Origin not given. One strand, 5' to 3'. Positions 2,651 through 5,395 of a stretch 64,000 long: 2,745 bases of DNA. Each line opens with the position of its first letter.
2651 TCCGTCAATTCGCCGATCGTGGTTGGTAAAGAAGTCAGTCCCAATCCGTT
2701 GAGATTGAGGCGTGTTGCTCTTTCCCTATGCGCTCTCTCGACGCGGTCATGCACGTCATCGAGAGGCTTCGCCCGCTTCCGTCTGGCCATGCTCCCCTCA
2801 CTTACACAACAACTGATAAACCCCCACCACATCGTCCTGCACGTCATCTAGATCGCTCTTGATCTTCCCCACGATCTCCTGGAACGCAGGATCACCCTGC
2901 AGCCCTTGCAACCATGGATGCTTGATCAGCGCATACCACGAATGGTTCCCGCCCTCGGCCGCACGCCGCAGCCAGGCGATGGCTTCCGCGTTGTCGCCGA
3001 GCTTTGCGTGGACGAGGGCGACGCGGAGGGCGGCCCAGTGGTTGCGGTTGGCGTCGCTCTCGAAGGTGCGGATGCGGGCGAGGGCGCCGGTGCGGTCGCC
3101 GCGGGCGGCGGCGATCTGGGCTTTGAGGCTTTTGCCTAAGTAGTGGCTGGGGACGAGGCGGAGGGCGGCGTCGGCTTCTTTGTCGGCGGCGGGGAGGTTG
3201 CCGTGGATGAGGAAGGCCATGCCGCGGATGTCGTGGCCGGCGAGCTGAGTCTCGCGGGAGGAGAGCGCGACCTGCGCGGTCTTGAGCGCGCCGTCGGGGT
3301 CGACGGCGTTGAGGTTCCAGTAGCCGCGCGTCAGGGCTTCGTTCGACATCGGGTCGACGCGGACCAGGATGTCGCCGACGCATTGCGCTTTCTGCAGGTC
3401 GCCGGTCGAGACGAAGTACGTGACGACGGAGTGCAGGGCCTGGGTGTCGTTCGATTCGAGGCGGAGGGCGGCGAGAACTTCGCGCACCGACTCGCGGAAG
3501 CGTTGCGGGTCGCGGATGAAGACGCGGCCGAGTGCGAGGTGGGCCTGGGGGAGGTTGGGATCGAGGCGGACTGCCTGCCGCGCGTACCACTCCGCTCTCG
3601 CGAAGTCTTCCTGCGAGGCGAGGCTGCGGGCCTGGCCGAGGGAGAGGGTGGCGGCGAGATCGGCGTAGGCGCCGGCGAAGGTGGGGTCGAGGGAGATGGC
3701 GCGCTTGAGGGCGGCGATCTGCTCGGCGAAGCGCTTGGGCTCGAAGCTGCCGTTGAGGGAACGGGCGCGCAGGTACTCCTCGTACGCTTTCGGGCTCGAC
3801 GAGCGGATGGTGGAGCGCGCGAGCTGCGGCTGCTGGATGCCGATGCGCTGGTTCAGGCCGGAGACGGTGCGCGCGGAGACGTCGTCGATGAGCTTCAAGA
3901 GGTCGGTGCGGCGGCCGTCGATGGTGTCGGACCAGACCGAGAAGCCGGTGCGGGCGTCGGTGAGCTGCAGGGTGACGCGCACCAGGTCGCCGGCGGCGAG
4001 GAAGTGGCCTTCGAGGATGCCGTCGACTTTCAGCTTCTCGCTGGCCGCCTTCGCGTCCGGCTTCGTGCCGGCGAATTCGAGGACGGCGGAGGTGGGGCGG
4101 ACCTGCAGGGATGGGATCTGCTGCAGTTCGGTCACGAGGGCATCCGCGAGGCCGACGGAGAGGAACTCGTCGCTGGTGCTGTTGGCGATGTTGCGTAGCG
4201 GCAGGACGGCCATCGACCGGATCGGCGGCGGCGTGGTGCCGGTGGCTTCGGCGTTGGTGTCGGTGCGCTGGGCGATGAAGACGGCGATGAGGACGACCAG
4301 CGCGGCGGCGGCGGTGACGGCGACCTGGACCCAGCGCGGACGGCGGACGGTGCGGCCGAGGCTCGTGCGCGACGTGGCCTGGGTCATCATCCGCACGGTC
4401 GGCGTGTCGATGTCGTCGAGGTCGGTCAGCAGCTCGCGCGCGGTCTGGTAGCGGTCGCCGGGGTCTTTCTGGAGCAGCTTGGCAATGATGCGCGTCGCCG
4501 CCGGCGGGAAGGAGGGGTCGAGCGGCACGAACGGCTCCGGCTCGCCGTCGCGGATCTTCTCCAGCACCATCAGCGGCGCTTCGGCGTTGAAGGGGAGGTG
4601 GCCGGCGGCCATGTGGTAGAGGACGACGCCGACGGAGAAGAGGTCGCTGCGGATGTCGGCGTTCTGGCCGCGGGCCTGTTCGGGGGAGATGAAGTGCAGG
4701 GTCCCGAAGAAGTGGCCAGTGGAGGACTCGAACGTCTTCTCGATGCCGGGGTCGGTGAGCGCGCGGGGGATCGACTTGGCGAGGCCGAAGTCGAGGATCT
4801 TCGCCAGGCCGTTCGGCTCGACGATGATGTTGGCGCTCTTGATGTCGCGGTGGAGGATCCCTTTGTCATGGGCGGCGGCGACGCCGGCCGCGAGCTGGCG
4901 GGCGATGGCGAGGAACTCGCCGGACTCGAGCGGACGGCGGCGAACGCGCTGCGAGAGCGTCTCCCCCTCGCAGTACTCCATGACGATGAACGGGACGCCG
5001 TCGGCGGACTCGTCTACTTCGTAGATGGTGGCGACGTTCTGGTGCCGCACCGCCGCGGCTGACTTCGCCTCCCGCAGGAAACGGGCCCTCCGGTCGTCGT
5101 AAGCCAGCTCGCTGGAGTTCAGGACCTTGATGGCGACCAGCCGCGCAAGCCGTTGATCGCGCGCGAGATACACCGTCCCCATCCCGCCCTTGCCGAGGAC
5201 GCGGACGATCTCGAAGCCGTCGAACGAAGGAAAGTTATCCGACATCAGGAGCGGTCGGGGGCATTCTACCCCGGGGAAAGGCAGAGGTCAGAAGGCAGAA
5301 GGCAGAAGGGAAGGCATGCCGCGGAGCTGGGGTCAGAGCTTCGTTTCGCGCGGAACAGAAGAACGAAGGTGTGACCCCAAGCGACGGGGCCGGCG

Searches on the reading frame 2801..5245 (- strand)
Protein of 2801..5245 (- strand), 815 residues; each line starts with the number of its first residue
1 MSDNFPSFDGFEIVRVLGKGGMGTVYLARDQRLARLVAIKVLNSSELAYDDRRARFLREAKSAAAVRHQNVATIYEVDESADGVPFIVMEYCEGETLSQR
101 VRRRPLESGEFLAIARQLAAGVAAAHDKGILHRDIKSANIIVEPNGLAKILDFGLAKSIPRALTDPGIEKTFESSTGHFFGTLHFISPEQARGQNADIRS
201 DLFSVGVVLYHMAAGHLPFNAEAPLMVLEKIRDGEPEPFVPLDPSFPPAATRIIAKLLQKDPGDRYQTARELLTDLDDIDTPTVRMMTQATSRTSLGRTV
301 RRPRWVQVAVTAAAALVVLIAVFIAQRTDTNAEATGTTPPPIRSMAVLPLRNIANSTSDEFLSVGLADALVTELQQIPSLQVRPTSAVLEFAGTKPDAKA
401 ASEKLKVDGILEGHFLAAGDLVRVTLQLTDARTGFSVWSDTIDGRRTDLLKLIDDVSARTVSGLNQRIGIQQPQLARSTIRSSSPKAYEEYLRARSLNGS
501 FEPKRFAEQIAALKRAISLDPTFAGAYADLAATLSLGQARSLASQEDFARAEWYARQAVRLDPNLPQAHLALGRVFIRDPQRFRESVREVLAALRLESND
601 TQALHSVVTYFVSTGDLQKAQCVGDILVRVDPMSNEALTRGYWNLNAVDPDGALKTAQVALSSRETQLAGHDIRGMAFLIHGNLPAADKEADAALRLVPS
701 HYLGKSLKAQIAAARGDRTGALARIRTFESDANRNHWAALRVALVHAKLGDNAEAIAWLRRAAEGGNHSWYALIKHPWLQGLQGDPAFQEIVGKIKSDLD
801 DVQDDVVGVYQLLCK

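Call 7: search_protein_families(library=pfam, proteins=[window:2801-5245:-], max_evalue=0.01)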
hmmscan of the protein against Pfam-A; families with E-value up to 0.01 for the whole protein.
window:2801-5245:- (815 aa): 14 families
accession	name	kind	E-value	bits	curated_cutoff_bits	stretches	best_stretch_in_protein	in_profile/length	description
PF00069.31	Pkinase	-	2.7e-48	165.1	31.7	1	11-272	1-257/263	Protein kinase domain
PF07714.23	PK_Tyr_Ser-Thr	-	2.2e-31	109.5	23.1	1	12-267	2-250/258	Protein tyrosine and serine/threonine kinase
PF13414.12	TPR_11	-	2.5e-10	40.3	26.8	0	556-576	18-38/42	TPR repeat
PF13428.12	TPR_14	-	9.6e-08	32.4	23.5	1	537-574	6-43/44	Tetratricopeptide repeat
PF07719.23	TPR_2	-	1e-06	28.8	27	0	741-764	6-29/34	Tetratricopeptide repeat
PF13431.12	TPR_17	-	1.5e-06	28.4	24.4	0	513-535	2-24/34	Tetratricopeptide repeat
PF13181.12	TPR_8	-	3.4e-06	27.2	25.7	0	741-764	6-29/34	Tetratricopeptide repeat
PF03109.22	ABC1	-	1.2e-05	25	22.9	1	56-162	110-220/244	ABC1 atypical kinase-like domain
PF13432.12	TPR_16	-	1.8e-05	25.5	32.7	0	536-579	1-44/65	Tetratricopeptide repeat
PF01636.29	APH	-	2.2e-05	24.8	23.2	1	109-161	148-202/239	Phosphotransferase enzyme family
PF14559.12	TPR_19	-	0.00047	20.9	25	0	542-606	1-63/68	Tetratricopeptide repeat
PF00515.34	TPR_1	-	0.0012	19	27.8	0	742-763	7-28/34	Tetratricopeptide repeat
PF14531.12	Kinase-like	-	0.0015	18.3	25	1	97-229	133-261/289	Kinase-like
PF17667.7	Pkinase_fungal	-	0.0035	16.5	24.1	1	126-210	304-384/387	Fungal protein kinase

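Call 8: search_protein_families(library=ncbifam, proteins=[window:2801-5245:-], max_evalue=0.01)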
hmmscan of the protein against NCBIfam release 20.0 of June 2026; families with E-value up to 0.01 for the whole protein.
window:2801-5245:- (815 aa): 25 families
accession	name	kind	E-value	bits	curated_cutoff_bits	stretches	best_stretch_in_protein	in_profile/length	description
NF033483.0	PknB_PASTA_kin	equivalog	1.1e-82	279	450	1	11-296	9-285/563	Stk1 family PASTA domain-containing Ser/Thr kinase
NF052427.1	StpK7MSMEG_1200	equivalog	6.6e-48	163.6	900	1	8-331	6-319/601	serine/threonine protein kinase StpK7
NF009651.0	PRK13184.1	equivalog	4.2e-43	147.5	839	1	10-278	3-289/932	serine/threonine-protein kinase PknD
NF047741.1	antiphage_MADS6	equivalog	1.4e-41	142.8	460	2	96-290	284-471/612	methylation-associated defense system protein kinase MAD6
TIGR03903.1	TOMM_kin_cyc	equivalog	1.2e-28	99.6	705.75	1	36-285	5-253/1267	TOMM system kinase/cyclase fusion protein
NF053615.1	SerThrKinAfsKStmc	equivalog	7.2e-27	94.4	1300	1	10-227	14-222/809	protein serine/threonine kinase AfsK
NF038150.1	lanthi_synth_IV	equivalog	6.6e-24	84.3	650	1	11-294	191-460/851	class IV lanthionine synthetase LanL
NF033442.0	BREX_PglW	equivalog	4.2e-23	81.1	990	2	9-157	512-661/1391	BREX system serine/threonine kinase PglW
TIGR03724.2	arch_bud32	equivalog_domain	8.7e-12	44.9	125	1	46-158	30-133/193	KEOPS complex kinase/ATPase Bud32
NF011464.0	PRK14879.1-7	equivalog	1.1e-11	44.9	246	1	51-157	48-150/221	Kae1-associated kinase Bud32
NF011463.0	PRK14879.1-4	equivalog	1.1e-11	44.6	188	1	41-157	50-161/237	Kae1-associated kinase Bud32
NF058632.1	SerThrKinPrkT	equivalog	7.9e-11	41.5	280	1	11-162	23-171/322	serine/threonine protein kinase PrkT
NF038151.1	lanthi_synth_III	equivalog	5e-10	38.4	575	1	7-161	219-388/833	class III lanthionine synthetase LanKC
TIGR02917.1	PEP_TPR_lipo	equivalog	5.7e-09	34.4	312.2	1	535-763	162-390/899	XrtA/PEP-CTERM system TPR-repeat protein PrsT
NF007174.0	PRK09605.1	equivalog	2.3e-08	33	447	1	45-158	372-475/535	bifunctional N(6)-L-threonylcarbamoyladenine synthase/serine/threonine protein kinase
NF047558.1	TPR_END_plus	domain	1.5e-07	31.2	32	1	742-792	5-55/56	TPR end-of-group domain-containing protein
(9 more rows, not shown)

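Call 21: find_homologous_proteins(query=window:2801-5245:-, max_evalue=1e-10)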
Query window:2801-5245:- (815 aa): 7345 proteins with E <= 1e-10 among 8000 candidates; the best 120 are listed.
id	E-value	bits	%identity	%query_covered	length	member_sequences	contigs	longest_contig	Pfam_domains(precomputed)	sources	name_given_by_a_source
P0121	0.0e+0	1799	100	100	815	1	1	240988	PF07714.24,PF13431.13,PF00069.32,PF13414.13,PF03109.23,PF13432.13,PF13428.13,PF13181.13,PF07719.24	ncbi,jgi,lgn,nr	ncbi:MAG TPA: protein kinase [Thermoanaerobaculia bacterium]|nr:protein kinase [Thermoanaerobaculia 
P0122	0.0e+0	1560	85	100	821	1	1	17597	PF07714.24,PF13431.13,PF00069.32,PF13414.13,PF03109.23,PF07719.24,PF01636.30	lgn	-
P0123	0.0e+0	1543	85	100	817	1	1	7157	PF07714.24,PF00069.32,PF13414.13,PF03109.23,PF01636.30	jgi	jgi:serine/threonine-protein kinase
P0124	0.0e+0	1526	83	100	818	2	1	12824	PF07714.24,PF13431.13,PF00069.32,PF13414.13,PF03109.23,PF01636.30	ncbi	-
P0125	0.0e+0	1524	84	100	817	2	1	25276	PF07714.24,PF13431.13,PF00069.32,PF13414.13,PF03109.23,PF13428.13,PF07719.24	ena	-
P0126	0.0e+0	1514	83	100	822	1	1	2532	PF07714.24,PF13431.13,PF00069.32,PF13414.13,PF03109.23,PF13428.13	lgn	-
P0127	0.0e+0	1514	83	100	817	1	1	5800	PF07714.24,PF00069.32,PF13414.13,PF03109.23,PF01636.30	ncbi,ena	-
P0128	0.0e+0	1509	83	100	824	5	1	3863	PF07714.24,PF13431.13,PF00069.32,PF13414.13,PF03109.23,PF01636.30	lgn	-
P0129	0.0e+0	1505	81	100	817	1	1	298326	PF07714.24,PF13431.13,PF00069.32,PF13414.13,PF03109.23,PF01636.30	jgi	jgi:serine/threonine protein kinase/tetratricopeptide (TPR) repeat protein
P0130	0.0e+0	1502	82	100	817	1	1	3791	PF07714.24,PF13431.13,PF00069.32,PF13414.13,PF03109.23,PF13181.13,PF01636.30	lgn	-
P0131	0.0e+0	1501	82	100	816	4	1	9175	PF07714.24,PF13431.13,PF00069.32,PF13414.13,PF03109.23,PF13428.13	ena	-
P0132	0.0e+0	1499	82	100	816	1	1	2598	PF07714.24,PF13431.13,PF00069.32,PF13414.13,PF03109.23,PF01636.30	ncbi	ncbi:MAG: protein kinase domain-containing protein [Thermoanaerobaculia bacterium]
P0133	0.0e+0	1498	82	100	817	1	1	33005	PF07714.24,PF00069.32,PF13414.13,PF03109.23,PF01636.30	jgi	jgi:serine/threonine protein kinase/tetratricopeptide (TPR) repeat protein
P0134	0.0e+0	1497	83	100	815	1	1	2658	PF07714.24,PF00069.32,PF13414.13,PF03109.23,PF13428.13,PF13181.13,PF01636.30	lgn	-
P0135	0.0e+0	1493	81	100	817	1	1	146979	PF07714.24,PF00069.32,PF13414.13,PF03109.23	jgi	jgi:serine/threonine protein kinase/tetratricopeptide (TPR) repeat protein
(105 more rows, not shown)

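Call 23: find_related_loci(query=window:2801-5245:-, collection=metagenome_contigs, flank=10000)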
Query window:2801-5245:- (815 aa) in metagenome_contigs; peptide patterns used: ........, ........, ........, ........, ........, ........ (x = any residue, [..] = any of these).
369 stretches matched a pattern; 292 encode a relative of the query (tblastn E <= 1e-3); the best 80 are kept; 80 distinct loci.
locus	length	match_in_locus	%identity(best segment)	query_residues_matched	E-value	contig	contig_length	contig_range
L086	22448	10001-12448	80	1-815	0e+0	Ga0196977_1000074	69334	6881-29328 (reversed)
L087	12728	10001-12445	81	1-815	0e+0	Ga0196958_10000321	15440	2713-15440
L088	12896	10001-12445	81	1-815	0e+0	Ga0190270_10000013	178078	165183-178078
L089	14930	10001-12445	78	1-815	0e+0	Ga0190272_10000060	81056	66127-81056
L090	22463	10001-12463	80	1-815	0e+0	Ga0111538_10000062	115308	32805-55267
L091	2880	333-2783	81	1-815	0e+0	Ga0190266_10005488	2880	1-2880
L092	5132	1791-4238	77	1-814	0e+0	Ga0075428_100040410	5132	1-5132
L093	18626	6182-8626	77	1-815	0e+0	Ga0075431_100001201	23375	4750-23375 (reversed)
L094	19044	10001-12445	77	1-815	0e+0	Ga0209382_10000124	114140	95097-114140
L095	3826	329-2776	78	1-815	0e+0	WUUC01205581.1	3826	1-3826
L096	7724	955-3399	76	1-815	0e+0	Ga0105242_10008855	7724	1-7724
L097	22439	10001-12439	73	1-815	0e+0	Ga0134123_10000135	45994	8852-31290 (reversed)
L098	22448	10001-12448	73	1-815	0e+0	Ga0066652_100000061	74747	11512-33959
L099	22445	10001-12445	76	1-815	0e+0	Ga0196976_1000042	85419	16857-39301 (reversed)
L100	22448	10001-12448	75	1-815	0e+0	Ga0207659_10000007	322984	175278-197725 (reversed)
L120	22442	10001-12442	64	1-815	0e+0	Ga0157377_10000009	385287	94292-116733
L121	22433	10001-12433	66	7-815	0e+0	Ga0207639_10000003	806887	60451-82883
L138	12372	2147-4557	67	1-815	0e+0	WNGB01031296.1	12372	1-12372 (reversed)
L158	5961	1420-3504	33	11-717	5e-97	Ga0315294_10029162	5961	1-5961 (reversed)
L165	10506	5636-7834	29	11-803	2e-93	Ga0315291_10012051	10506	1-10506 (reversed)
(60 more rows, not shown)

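Call 25: find_encoding_contigs(protein=P0122, flank=10000, max_places=2)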
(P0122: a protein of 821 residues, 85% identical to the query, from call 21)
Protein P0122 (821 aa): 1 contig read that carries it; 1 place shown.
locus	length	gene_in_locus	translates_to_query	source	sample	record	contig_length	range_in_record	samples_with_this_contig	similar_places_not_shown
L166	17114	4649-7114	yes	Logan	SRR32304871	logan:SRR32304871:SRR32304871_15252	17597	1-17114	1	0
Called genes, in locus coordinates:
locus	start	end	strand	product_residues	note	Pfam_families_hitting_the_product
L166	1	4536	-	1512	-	?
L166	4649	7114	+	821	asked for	PF00069:Pkinase, PF01636:APH (faint), PF07714:PK_Tyr_Ser-Thr, PF03109:ABC1 (weak), PF07719:TPR_2 (faint), PF13414:TPR_11 (faint), PF13431:TPR_17 (faint)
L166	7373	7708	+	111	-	PF06689:zf-C4_ClpX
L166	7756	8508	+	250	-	PF00756:Esterase, PF10503:Esterase_PHB (faint), PF20434:BD-FAE (faint), PF00561:Abhydrolase_1 (faint), PF12146:Hydrolase_4 (faint), PF02230:Abhydrolase_2 (weak), PF00326:Peptidase_S9, PF01738:DLH (weak), +1 more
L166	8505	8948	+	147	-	-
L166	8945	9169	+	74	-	-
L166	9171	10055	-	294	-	PF00781:DAGK_cat, PF19279:YegS_C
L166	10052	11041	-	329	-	PF02445:NadA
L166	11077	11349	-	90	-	PF01713:Smr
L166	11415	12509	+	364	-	PF00025:Arf (weak)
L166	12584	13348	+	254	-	-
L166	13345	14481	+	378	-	PF00291:PALP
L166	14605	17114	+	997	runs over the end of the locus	?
